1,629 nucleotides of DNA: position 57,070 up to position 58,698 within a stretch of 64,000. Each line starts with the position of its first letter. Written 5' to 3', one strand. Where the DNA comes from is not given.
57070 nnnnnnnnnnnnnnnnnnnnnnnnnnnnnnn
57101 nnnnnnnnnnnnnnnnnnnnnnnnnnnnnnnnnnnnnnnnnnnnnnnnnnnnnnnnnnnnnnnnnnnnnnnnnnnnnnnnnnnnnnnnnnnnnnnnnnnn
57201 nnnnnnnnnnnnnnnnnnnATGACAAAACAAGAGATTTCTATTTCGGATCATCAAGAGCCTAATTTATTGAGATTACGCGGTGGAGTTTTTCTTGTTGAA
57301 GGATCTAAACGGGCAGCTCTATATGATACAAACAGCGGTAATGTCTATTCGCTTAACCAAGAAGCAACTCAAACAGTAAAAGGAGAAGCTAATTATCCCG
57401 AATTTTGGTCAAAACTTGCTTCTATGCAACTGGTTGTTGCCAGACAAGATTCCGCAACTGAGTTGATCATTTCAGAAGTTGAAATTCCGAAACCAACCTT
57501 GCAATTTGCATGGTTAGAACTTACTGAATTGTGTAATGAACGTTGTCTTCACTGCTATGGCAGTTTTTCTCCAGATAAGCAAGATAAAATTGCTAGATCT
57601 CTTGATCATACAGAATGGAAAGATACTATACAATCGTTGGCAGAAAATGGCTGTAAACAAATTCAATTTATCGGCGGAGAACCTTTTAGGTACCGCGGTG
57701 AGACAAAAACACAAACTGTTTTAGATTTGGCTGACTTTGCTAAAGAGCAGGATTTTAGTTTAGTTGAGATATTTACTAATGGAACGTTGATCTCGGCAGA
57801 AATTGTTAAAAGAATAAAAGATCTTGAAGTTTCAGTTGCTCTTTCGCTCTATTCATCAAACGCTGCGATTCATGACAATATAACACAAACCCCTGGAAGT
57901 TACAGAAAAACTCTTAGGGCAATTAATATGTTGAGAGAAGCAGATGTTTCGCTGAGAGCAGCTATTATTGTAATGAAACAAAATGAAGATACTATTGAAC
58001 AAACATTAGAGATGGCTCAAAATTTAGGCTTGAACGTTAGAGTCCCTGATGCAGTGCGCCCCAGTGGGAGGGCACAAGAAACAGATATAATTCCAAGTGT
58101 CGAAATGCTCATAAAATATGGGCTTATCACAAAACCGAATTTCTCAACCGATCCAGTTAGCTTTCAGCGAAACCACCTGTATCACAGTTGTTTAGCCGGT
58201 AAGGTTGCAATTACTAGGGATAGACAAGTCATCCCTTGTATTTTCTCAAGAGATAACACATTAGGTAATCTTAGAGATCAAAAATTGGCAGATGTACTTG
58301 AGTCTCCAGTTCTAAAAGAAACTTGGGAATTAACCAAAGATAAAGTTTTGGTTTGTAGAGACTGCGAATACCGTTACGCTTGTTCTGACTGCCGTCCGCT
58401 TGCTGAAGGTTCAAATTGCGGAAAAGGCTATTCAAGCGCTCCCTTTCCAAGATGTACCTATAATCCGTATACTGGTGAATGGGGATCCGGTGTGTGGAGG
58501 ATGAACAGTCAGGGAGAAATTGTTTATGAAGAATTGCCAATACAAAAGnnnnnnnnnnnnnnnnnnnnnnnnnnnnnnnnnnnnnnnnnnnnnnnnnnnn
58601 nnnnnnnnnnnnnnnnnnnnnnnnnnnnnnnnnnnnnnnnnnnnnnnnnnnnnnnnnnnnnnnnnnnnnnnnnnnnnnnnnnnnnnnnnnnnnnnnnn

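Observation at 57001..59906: Radical-SAM/SPASM enzyme, Cys-rich peptide and HExxH peptidase inserted into the 5' end of a TrmH-family gene: candidate undescribed RiPP (ranthipeptide/sactipeptide-like) locus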

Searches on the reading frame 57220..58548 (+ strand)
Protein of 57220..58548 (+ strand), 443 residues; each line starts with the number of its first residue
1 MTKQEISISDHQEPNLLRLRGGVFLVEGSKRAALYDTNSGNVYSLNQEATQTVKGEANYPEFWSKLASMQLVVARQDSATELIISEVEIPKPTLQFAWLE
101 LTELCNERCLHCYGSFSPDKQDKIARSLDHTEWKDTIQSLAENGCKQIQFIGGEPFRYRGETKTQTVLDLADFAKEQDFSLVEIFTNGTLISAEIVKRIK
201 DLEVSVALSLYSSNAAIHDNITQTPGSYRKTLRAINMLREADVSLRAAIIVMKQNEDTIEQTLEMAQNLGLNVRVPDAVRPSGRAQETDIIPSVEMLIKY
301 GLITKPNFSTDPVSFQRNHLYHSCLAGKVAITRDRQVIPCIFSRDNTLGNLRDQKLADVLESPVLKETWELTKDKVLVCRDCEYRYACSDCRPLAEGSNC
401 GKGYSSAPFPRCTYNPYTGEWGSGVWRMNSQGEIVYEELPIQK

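Call 3: search_protein_families(library=ncbifam, proteins=[window:57220-58548:+], max_evalue=0.01)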
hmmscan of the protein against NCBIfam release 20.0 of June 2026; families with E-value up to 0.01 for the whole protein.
window:57220-58548:+ (443 aa): 75 families (the best 25 are shown)
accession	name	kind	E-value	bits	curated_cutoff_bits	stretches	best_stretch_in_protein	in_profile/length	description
TIGR04545.1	rSAM_ahbD_hemeb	equivalog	4.4e-30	105.3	500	1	97-291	3-189/339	heme b synthase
TIGR04193.1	SPASM_w_grasp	equivalog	1.1e-27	97.4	175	1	292-423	207-334/342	grasp-with-spasm system SPASM domain peptide maturase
TIGR04055.1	rSAM_NirJ2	equivalog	1.9e-26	93.4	500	2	101-287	6-182/326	putative heme d1 biosynthesis radical SAM protein NirJ2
NF045574.1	sacti_mat_StsB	exception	5.2e-25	88.2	625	1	86-391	87-391/466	StsB family radical SAM/SPASM domain sactipeptide maturase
TIGR04053.2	TIGR04053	equivalog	5.2e-22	78.6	395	1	98-293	12-200/366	TIGR04053 family radical SAM/SPASM domain-containing protein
TIGR04251.1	SCM_rSAM_ScmF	equivalog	8.6e-22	78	400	1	97-287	6-190/353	SynChlorMet cassette radical SAM/SPASM protein ScmF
TIGR04546.1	rSAM_ahbC_deAc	equivalog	1.4e-20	73.4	650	1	100-268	44-202/390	12,18-didecarboxysiroheme deacetylase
TIGR04250.1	SCM_rSAM_ScmE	equivalog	1.5e-19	70.1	400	1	99-263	7-162/358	SynChlorMet cassette radical SAM/SPASM protein ScmE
NF012164.0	AlbA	equivalog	3.2e-19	68.7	850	1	58-376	76-393/442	subtilosin maturase AlbA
TIGR04051.1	rSAM_NirJ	equivalog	4.9e-19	68.5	515.45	1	100-273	7-170/354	heme d1 biosynthesis radical SAM protein NirJ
TIGR03977.1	rSAM_pair_HxsC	equivalog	8.2e-19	67.6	267.9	1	99-268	29-192/292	His-Xaa-Ser system radical SAM maturase HxsC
TIGR04054.1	rSAM_NirJ1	equivalog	2.2e-18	66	650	1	100-268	41-199/387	putative heme d1 biosynthesis radical SAM protein NirJ1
TIGR03962.1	mycofact_rSAM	equivalog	9.5e-18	64.5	265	1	98-287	16-193/339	mycofactocin radical SAM maturase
NF041298.1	rSAM_mat_DynA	equivalog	6.8e-17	61.5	450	1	102-286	8-193/356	dynobactin maturation radical SAM/SPASM protein DynA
NF050035.1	rSAM_WgK_link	exception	1.8e-16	60.1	650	1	100-292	14-197/367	radical SAM/SPASM peptide maturase WgkB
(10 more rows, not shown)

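Call 4: search_protein_families(library=pfam, proteins=[window:57220-58548:+], max_evalue=0.01)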
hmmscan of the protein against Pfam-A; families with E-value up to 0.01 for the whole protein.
window:57220-58548:+ (443 aa): 3 families
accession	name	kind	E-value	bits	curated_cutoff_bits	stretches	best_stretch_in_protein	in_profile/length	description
PF04055.27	Radical_SAM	-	1.4e-20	74.5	29.5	1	100-265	2-165/166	Radical SAM superfamily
PF13186.11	SPASM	-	2.1e-06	28.4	21.5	1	328-383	7-67/67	Iron-sulfur cluster-binding domain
PF13353.11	Fer4_12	-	2.6e-05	25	22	1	105-192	15-95/137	4Fe-4S single cluster domain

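Call 5: find_homologous_proteins(query=window:57220-58548:+)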
Query window:57220-58548:+ (443 aa): 1200 proteins with E <= 0.001 among 6520 candidates; the best 120 are listed.
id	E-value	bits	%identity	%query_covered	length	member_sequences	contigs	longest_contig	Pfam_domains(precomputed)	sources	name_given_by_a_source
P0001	2.5e-241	819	79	100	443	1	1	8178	PF13186.12,PF04055.28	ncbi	-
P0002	7.4e-240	814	78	100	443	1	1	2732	PF13186.12,PF04055.28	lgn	-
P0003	1.5e-238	810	81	96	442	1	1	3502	PF13186.12,PF04055.28,PF13353.12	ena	-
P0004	5.8e-233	792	78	96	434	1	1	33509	PF13186.12,PF04055.28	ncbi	ncbi:MAG: radical SAM protein [Candidatus Daviesbacteria bacterium]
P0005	2.0e-232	790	77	100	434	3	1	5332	PF13186.12,PF04055.28,PF13353.12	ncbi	-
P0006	1.6e-229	780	100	77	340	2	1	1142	PF13186.12,PF04055.28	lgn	-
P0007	3.0e-229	779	79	96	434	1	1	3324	PF13186.12,PF04055.28,PF13353.12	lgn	-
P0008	3.9e-227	773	77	96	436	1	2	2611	PF13186.12,PF04055.28,PF13353.12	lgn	-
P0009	1.2e-211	721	72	96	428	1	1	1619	PF13186.12,PF04055.28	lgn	-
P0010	2.3e-207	707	70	95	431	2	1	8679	PF13186.12,PF04055.28,PF13353.12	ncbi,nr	ncbi:radical SAM protein [Candidatus Roizmanbacteria bacterium]|nr:radical SAM protein [Candidatus R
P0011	4.7e-205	700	67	100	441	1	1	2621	PF13186.12,PF04055.28,PF13353.12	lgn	-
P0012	2.3e-201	688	67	96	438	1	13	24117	PF13186.12,PF04055.28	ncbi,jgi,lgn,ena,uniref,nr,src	ncbi:hypothetical protein A3F03_03245 [Candidatus Roizmanbacteria bacterium RIFCSPHIGHO2_12_FULL_41_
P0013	4.3e-199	680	77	84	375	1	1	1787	PF13186.12,PF04055.28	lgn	-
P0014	6.7e-192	656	63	97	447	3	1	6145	PF13186.12,PF04055.28,PF13353.12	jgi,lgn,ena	-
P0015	2.2e-190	651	64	96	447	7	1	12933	PF13186.12,PF04055.28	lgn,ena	-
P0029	3.4e-124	433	43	99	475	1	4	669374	PF13186.12,PF04055.28,PF19238.6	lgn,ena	-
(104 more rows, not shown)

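Call 8: find_related_loci(query=A1, collection=genome_contigs, flank=5000)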
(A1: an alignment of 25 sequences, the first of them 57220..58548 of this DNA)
Query A1 (443 aa) in genome_contigs; peptide patterns used: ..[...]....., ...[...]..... (x = any residue, [..] = any of these).
599 stretches matched a pattern (row limit reached: there are more); 582 encode a relative of the query (tblastn E <= 1e-3); the best 80 are kept; 79 distinct loci.
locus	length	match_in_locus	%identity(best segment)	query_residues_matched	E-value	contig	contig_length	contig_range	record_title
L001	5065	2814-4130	43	19-438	4e-124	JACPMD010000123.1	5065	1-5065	MAG: Candidatus Roizmanbacteria bacterium isolate NC_groundwater_539_Ag_S-0.1um_39_6 S35_SO-1_scaffold_395767, whole gen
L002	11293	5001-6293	44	19-436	5e-125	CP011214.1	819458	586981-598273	MAG: Candidatus Woesebacteria bacterium GW2011_GWF1_31_35 chromosome, complete genome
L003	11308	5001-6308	45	18-437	3e-122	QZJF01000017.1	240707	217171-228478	MAG: candidate division WWE3 bacterium isolate SURF_46 Ga0104751_1000015, whole genome shotgun sequence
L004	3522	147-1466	42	13-443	2e-120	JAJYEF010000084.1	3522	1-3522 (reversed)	MAG: bacterium isolate DBS1-1.bin22 NODE_55430_length_3522_cov_3.206775, whole genome shotgun sequence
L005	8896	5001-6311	41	15-437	2e-115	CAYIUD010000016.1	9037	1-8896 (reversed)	MAG TPA_asm: uncultured Pseudomonadales bacterium isolate ERP119705_co5_501 genome assembly, contig: NODE_9987_length_90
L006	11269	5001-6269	40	16-437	9e-103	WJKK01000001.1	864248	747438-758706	MAG: candidate division WWE3 bacterium isolate Bin_101 k141_320412, whole genome shotgun sequence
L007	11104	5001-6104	40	19-436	2e-101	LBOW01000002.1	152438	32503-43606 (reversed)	MAG: Candidatus Woesebacteria bacterium GW2011_GWB1_33_22 UR35_C0002, whole genome shotgun sequence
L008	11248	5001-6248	37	18-440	2e-96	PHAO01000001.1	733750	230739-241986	MAG: Candidatus Dojkabacteria bacterium HGW-Dojkabacteria-1 bjp_ig2158_scaffold_0, whole genome shotgun sequence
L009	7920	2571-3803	39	16-426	2e-96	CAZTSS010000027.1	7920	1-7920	MAG TPA_asm: uncultured Candidatus Saccharibacteria bacterium isolate SRP239243_co2_16 genome assembly, contig: NODE_161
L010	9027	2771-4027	39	8-421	6e-90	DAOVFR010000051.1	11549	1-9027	MAG TPA_asm: Candidatus Krumholzibacteriota bacterium isolate CSMAG_1114 CSMAG_1114_k141_2057101_length_11549_cov_9.9826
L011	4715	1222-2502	39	9-424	6e-88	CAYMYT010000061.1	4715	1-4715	MAG TPA_asm: uncultured archaeon isolate SRP124282_co5_38 genome assembly, contig: NODE_3672_length_4715_cov_18.195279,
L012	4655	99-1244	37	25-421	9e-83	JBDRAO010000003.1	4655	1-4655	MAG: bacterium isolate MEGAHIT-group-1.1005 k141_2661578, whole genome shotgun sequence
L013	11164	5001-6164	36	26-423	4e-82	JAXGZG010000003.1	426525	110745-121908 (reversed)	MAG: Bacillota bacterium isolate AnMBR.bin531 bin531_3, whole genome shotgun sequence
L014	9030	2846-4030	37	17-421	2e-80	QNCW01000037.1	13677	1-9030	MAG: Candidatus Latescibacterota bacterium isolate B68_G9 B68_Guay9_scaffold_04289, whole genome shotgun sequence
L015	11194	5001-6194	33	25-424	9e-73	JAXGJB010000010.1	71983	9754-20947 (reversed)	MAG: Methanothrix sp. isolate AnMBR.bin152 bin152_10, whole genome shotgun sequence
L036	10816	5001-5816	29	98-392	8e-34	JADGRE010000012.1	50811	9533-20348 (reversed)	MAG: Proteobacteria bacterium isolate Chersky.17_24 contig-100_58, whole genome shotgun sequence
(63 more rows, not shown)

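Call 9: find_encoding_contigs(protein=P0004, flank=6000, max_places=3)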
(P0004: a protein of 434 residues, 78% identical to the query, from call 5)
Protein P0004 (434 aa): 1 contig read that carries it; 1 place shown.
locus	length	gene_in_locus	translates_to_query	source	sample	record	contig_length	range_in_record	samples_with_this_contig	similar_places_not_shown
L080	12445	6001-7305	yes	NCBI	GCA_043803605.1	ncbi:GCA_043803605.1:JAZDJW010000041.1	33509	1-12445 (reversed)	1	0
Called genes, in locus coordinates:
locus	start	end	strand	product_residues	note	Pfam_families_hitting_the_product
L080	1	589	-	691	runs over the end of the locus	PF01590:GAF, PF13185:GAF_2, PF13492:GAF_3 (weak), PF00512:HisKA, PF02518:HATPase_c, PF13589:HATPase_c_3 (weak)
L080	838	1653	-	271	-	PF01209:Ubie_methyltran, PF13489:Methyltransf_23 (weak), PF13649:Methyltransf_25, PF13847:Methyltransf_31, PF08241:Methyltransf_11, PF08242:Methyltransf_12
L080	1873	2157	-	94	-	-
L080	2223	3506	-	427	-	-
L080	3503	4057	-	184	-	-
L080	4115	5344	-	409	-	PF01476:LysM (weak)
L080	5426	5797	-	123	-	-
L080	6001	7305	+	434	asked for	PF04055:Radical_SAM, PF13186:SPASM (weak)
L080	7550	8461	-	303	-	-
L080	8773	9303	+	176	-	PF01928:CYTH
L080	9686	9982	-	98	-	PF18765:Polbeta, PF01909:NTP_transf_2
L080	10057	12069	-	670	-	-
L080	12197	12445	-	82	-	?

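Call 26: find_encoding_contigs(protein=P0001, flank=6000, max_places=2)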
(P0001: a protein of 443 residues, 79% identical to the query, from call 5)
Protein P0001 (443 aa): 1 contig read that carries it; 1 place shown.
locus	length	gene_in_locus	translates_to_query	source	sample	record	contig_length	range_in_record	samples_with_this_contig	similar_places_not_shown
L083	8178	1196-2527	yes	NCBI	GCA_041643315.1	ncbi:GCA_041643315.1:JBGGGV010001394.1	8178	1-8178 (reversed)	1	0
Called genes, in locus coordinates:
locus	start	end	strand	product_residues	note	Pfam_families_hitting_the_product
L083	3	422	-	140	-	?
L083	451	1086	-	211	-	-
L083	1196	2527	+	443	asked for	PF04055:Radical_SAM, PF13186:SPASM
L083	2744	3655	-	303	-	-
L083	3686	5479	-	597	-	-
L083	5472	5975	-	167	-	-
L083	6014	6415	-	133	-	-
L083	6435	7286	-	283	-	-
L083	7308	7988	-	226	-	PF07963:N_methyl (weak)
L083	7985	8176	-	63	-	?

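Call 27: find_encoding_contigs(protein=P0012, flank=6000, max_places=2)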
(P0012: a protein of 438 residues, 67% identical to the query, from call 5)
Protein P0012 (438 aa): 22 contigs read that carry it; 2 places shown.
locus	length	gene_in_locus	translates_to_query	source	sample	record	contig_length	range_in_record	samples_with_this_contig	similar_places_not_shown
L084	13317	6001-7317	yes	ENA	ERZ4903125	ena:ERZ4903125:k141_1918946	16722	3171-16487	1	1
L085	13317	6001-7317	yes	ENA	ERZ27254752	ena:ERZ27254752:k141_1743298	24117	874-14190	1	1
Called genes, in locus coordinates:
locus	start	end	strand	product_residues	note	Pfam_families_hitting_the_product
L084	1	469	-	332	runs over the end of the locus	-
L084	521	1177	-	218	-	-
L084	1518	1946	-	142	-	PF10130:PIN_2 (weak), PF13470:PIN_3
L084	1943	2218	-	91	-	-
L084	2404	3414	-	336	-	PF13936:HTH_38, PF13384:HTH_23 (faint)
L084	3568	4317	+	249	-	-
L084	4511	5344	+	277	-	-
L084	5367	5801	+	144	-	-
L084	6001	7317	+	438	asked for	PF04055:Radical_SAM, PF13186:SPASM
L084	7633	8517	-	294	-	-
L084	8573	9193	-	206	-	PF06500:FrsA-like (weak), PF02129:Peptidase_S15, PF01738:DLH (weak), PF12146:Hydrolase_4, PF00561:Abhydrolase_1, PF12697:Abhydrolase_6 (weak), PF20408:Abhydrolase_11 (weak), PF12740:PETase (weak), +3 more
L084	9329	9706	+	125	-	PF00072:Response_reg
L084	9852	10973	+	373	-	PF13493:DUF4118, PF00512:HisKA (weak), PF02518:HATPase_c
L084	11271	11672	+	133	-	PF12732:YtxH (weak)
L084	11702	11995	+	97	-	-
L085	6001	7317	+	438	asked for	PF04055:Radical_SAM, PF13186:SPASM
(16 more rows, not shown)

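Call 31: find_related_loci(query=A1, collection=metagenome_contigs, flank=4000)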
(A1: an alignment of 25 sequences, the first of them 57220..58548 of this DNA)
Query A1 (443 aa) in metagenome_contigs; peptide patterns used: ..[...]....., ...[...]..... (x = any residue, [..] = any of these).
600 stretches matched a pattern (row limit reached: there are more); 561 encode a relative of the query (tblastn E <= 1e-3); the best 80 are kept; 80 distinct loci.
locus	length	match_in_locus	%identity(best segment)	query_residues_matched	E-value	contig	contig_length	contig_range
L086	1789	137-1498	42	1-438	2e-137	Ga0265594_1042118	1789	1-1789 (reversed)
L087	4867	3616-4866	39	1-402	4e-106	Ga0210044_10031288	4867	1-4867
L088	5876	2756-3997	40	2-421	7e-98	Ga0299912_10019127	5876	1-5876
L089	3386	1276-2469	37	23-424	9e-86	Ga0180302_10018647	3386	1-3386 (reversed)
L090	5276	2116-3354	37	11-432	2e-82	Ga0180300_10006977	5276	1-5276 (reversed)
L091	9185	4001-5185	37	17-421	1e-80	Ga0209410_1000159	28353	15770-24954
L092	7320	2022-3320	34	3-423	5e-77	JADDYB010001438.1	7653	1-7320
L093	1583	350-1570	35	23-422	8e-80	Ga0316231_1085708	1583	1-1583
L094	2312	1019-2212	33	25-424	4e-75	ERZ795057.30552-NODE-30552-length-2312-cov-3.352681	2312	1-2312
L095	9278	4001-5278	33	11-436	1e-73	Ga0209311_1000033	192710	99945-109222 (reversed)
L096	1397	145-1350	32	25-420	2e-75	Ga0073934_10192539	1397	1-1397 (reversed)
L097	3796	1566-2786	33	25-423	2e-70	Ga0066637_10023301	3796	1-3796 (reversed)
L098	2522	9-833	37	132-417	4e-65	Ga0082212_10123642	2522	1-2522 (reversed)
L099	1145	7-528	47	267-438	4e-51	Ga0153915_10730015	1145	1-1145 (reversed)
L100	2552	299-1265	36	13-421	1e-48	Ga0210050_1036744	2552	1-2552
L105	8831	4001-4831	29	98-392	3e-33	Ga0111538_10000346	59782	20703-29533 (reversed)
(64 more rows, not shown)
